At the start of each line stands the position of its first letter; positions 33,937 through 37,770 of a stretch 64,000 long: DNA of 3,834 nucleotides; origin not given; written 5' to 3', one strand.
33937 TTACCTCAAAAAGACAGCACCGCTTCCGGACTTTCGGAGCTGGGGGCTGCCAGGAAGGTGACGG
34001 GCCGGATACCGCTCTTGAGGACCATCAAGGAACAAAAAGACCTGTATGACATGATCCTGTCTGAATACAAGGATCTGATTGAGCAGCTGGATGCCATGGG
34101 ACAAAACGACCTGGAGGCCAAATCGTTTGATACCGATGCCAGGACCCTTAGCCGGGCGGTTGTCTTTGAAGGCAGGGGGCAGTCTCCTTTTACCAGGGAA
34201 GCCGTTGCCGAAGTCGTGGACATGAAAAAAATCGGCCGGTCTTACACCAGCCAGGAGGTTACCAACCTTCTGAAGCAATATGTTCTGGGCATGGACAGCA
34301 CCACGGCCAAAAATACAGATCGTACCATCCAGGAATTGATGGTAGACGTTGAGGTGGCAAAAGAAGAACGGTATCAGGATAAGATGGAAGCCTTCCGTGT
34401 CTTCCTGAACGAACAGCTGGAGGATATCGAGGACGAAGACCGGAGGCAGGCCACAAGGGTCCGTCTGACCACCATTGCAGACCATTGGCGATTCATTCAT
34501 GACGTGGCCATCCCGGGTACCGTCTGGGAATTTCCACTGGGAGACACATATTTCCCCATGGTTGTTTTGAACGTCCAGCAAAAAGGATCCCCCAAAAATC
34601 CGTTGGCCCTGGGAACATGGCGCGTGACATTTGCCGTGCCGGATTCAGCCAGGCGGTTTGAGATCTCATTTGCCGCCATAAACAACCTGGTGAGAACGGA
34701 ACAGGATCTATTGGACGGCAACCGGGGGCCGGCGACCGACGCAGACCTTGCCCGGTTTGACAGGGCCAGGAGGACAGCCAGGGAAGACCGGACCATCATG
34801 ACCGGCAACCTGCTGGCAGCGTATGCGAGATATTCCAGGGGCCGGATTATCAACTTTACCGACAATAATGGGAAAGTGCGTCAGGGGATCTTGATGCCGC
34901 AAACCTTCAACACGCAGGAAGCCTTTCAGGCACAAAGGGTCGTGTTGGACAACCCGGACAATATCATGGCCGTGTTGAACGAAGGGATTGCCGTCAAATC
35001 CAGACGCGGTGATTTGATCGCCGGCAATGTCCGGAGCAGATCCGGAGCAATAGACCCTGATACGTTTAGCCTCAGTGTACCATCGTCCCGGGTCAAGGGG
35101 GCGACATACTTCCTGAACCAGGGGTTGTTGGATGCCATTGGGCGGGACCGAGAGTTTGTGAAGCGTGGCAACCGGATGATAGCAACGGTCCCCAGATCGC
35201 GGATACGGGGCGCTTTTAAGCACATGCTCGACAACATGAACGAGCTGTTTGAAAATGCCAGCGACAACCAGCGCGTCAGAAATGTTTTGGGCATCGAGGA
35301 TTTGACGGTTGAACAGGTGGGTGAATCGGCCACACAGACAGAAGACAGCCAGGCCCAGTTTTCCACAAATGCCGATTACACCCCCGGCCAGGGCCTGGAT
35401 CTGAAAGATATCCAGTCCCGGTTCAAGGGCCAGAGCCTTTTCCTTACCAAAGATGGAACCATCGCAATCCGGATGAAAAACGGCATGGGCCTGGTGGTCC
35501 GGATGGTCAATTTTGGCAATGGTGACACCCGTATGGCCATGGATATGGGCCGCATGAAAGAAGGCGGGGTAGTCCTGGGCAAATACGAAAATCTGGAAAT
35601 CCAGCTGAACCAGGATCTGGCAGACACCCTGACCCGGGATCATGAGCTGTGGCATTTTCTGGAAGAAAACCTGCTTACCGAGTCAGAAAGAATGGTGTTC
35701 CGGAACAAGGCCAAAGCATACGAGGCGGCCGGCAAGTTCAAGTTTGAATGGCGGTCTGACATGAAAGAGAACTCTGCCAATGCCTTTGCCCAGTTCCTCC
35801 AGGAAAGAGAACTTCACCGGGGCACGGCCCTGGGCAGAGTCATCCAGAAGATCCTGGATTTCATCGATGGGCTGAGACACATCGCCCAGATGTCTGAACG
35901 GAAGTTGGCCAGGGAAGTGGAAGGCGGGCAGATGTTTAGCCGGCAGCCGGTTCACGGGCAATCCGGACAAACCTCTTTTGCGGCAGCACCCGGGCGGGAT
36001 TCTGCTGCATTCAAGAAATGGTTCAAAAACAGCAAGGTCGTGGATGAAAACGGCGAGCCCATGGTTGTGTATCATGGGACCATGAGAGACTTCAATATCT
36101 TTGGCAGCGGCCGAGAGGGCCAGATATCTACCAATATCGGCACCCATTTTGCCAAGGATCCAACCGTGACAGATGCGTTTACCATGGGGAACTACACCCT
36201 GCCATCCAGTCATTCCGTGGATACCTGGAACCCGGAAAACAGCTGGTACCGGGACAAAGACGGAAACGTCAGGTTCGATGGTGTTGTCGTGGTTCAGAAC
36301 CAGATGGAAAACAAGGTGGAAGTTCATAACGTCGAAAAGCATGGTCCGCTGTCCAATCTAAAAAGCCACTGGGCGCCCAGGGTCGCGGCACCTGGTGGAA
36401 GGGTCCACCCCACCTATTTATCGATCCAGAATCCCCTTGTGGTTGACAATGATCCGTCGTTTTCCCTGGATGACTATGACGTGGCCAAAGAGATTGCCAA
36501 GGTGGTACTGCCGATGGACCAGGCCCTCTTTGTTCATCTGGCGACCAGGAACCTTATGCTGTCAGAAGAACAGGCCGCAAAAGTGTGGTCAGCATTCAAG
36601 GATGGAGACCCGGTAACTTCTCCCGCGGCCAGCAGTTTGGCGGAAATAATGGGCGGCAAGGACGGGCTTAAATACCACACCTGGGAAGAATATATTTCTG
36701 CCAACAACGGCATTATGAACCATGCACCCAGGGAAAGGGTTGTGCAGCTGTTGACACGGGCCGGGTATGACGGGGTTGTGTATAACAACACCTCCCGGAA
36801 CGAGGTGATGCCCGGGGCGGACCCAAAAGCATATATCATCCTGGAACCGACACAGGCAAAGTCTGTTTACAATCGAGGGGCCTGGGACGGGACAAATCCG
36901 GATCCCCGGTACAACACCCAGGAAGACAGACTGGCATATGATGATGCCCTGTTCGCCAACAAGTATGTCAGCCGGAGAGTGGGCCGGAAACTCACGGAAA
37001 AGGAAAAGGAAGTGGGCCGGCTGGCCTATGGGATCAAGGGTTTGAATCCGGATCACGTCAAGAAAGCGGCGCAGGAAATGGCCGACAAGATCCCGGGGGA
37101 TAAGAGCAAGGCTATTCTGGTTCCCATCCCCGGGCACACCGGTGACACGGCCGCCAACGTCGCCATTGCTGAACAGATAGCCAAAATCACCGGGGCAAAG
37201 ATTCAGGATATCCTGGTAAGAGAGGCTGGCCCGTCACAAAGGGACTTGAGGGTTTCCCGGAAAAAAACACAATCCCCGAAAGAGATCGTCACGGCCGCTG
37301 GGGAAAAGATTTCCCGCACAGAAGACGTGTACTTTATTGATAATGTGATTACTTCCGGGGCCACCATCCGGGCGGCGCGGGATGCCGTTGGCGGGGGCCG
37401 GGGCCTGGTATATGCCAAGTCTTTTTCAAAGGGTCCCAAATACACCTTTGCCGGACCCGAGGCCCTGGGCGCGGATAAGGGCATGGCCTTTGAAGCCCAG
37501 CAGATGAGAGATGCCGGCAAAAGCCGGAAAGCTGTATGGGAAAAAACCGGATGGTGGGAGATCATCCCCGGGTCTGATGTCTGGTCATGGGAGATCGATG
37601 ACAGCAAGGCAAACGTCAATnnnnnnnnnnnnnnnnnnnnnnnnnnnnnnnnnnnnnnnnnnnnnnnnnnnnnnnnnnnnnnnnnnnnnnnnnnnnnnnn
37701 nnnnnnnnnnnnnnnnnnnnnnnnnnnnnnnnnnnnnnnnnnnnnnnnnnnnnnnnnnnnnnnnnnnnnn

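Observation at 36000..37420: ADP-ribosyltransferase-like segment directly followed by a ComF-type phosphoribosyltransferase in an injected phage protein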

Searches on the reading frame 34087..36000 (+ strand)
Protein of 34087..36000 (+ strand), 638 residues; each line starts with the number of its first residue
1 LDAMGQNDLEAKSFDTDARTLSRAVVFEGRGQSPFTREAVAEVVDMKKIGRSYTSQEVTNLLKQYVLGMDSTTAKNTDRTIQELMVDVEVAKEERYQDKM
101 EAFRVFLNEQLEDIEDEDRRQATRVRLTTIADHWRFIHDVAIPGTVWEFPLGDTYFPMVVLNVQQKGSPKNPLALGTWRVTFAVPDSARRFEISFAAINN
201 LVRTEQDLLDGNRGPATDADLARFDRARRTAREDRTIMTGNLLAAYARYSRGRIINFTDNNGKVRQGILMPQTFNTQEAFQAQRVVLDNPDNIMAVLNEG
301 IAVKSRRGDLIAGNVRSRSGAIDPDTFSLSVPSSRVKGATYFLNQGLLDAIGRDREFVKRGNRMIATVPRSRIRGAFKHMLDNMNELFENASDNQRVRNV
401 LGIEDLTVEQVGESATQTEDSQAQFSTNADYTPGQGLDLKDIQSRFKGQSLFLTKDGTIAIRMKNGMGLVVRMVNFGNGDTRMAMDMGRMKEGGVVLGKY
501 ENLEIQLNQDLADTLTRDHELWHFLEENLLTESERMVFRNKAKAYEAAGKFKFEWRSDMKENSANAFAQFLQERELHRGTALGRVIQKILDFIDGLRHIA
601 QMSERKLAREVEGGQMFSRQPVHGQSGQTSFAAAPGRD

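Call 69: search_protein_families(library=phrogs, proteins=[window:34087-36000:+], max_evalue=0.0001)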
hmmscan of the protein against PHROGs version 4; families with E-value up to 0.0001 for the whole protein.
window:34087-36000:+ (638 aa): 0 families

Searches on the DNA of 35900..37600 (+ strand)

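Call 14: search_dna_similar(query=window:35900-37600:+, collection=phages, mode=distant, max_rows=20)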
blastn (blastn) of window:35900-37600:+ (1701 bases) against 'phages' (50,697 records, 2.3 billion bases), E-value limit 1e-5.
No match.

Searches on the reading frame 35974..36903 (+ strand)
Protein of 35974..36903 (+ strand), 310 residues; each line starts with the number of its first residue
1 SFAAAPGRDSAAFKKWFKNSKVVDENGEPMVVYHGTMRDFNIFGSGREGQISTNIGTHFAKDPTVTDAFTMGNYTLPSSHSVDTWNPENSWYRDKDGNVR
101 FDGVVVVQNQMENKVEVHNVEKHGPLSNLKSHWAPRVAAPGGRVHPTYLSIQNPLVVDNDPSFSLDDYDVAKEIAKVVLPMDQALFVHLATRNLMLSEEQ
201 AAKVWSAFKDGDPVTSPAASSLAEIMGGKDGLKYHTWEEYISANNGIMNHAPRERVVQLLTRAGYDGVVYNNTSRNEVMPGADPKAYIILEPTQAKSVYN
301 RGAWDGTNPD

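Call 6: search_protein_families(library=pfam, proteins=[window:35974-36903:+], max_evalue=10)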
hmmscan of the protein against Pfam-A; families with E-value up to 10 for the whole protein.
window:35974-36903:+ (310 aa): 1 family
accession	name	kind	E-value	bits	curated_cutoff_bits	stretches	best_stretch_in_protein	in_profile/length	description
PF18760.7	ART-PolyVal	-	7.6e-15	56.3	31.2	2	24-72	1-48/140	ADP-Ribosyltransferase in polyvalent proteins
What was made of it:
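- On ART-PolyVal (PF18760): 56.3 bits against a cut-off of 31.2, E 7.6e-15, in two stretches split by inserts (call 6).
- Checked: ART-PolyVal scores 56.3 bits against a cut-off of 31.2 (call 6).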

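Call 24: search_protein_families(library=ncbifam, proteins=[window:35974-36903:+], max_evalue=10)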
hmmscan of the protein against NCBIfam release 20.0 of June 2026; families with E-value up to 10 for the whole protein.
window:35974-36903:+ (310 aa): 0 families

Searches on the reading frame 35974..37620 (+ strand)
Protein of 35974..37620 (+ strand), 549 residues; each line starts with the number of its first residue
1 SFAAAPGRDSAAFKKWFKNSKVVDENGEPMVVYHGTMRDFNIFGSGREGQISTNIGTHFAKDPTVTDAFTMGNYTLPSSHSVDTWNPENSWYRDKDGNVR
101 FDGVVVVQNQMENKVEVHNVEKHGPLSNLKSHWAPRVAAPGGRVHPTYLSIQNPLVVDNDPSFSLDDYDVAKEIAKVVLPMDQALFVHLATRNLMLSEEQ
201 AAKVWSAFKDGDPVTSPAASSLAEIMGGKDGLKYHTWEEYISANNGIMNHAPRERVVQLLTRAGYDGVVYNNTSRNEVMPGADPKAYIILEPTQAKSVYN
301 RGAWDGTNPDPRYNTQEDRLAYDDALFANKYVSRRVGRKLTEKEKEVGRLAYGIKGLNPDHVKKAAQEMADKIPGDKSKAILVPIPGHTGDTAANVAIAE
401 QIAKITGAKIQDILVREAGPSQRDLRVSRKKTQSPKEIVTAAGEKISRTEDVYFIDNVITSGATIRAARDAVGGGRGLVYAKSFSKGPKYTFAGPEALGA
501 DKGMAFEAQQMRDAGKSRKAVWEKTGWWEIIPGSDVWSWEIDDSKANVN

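Call 26: find_homologous_proteins(query=window:35974-37620:+)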
Query window:35974-37620:+ (549 aa): 50 proteins with E <= 0.001 among 8000 candidates.
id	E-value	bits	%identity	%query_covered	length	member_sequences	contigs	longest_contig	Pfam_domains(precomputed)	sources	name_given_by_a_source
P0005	1.4e-55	207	59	31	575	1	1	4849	-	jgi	-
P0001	3.3e-49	186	55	31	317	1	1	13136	-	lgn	-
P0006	1.7e-25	108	71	6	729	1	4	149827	PF18760.8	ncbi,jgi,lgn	jgi:hypothetical protein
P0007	1.8e-21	95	43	12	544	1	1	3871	PF18760.8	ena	-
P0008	3.5e-17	80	44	12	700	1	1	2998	PF18760.8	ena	-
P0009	5.9e-16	76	69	5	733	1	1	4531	PF18760.8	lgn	-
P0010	6.6e-16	76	34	20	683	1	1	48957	PF18760.8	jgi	jgi:hypothetical protein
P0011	2.3e-12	65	25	54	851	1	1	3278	PF18760.8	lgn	-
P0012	1.6e-11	62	47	9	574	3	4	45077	PF18760.8,PF04233.20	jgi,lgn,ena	jgi:hypothetical protein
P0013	6.8e-11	60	34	18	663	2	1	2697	PF18760.8,PF18819.7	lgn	-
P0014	2.4e-10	58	32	28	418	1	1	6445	PF18760.8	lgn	-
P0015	2.5e-10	58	51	10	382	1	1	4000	PF18760.8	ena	-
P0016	2.7e-10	58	34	20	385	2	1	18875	PF18760.8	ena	-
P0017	4.5e-10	57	25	55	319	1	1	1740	PF18760.8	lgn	-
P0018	5.5e-10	57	51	10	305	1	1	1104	PF18760.8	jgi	jgi:hypothetical protein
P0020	1.0e-9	56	24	55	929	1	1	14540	PF18760.8,PF04233.20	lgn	-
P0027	2.7e-7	48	23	56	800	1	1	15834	PF18760.8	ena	-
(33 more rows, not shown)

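Call 69: search_protein_families(library=phrogs, proteins=[window:36001-37500:+], max_evalue=0.0001)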
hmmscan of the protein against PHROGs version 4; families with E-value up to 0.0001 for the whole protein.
window:36001-37500:+ (500 aa): 1 family
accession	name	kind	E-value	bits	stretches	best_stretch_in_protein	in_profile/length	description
phrog_21376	-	unknown function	1.8e-17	63.1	1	2-55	529-581/1664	-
